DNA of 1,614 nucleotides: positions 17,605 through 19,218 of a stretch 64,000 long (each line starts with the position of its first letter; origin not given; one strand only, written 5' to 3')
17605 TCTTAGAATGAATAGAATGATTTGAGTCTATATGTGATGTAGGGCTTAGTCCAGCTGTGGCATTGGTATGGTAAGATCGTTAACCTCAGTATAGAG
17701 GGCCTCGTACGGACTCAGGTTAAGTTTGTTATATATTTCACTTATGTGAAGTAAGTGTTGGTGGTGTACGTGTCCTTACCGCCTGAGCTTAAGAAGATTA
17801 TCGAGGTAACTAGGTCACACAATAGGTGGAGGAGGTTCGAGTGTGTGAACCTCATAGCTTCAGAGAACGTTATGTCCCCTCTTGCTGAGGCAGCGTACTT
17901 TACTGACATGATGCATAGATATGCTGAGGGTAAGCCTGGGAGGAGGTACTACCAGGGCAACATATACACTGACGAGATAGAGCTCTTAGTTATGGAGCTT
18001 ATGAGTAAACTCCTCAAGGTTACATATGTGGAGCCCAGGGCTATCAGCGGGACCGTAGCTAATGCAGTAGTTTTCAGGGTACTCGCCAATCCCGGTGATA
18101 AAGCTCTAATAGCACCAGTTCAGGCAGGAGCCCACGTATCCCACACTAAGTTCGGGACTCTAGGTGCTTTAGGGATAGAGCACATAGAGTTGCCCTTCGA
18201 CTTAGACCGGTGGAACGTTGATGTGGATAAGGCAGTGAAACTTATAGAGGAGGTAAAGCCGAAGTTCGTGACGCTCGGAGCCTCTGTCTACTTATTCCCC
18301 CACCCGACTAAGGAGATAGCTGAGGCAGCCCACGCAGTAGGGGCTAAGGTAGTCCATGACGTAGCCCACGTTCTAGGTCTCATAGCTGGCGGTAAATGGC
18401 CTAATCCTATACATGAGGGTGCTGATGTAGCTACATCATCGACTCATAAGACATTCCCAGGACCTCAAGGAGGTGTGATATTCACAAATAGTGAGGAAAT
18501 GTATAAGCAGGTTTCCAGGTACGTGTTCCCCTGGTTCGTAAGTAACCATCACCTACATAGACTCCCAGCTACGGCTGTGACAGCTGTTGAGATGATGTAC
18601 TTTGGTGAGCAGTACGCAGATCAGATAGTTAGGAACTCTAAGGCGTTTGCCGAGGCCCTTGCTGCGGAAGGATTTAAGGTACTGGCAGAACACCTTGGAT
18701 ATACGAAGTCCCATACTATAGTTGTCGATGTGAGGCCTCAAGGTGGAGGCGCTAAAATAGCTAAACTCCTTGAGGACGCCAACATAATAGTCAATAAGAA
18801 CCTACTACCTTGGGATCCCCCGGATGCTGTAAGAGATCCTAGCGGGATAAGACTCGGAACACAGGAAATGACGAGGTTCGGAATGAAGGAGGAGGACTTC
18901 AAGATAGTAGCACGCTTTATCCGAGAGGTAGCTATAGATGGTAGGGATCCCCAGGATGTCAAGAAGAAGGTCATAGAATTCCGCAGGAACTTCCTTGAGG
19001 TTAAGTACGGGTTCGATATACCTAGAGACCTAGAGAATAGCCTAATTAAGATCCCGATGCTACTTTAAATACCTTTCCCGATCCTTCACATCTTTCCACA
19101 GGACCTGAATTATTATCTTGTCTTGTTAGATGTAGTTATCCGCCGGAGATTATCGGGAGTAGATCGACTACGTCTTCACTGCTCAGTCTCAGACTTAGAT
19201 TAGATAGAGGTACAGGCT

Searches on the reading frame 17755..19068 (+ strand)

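Call 10: search_protein_families(library=pfam, proteins=[window:17755-19068:+])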
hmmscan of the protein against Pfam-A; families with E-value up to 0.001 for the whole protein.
window:17755-19068:+ (437 aa): 4 families
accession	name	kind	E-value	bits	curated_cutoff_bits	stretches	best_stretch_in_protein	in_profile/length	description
PF00464.25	SHMT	-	1.5e-67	228.4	27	1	15-389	8-399/399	Serine hydroxymethyltransferase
PF00155.27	Aminotran_1_2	-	3.5e-08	33.5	19.7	1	59-316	31-304/361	Aminotransferase class I and II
PF01212.27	Beta_elim_lyase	-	5.7e-08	32.9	27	1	52-407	14-283/288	Beta-eliminating lyase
PF01041.23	DegT_DnrJ_EryC1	-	2e-05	24.5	19.8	1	138-254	83-196/360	DegT/DnrJ/EryC1/StrS aminotransferase family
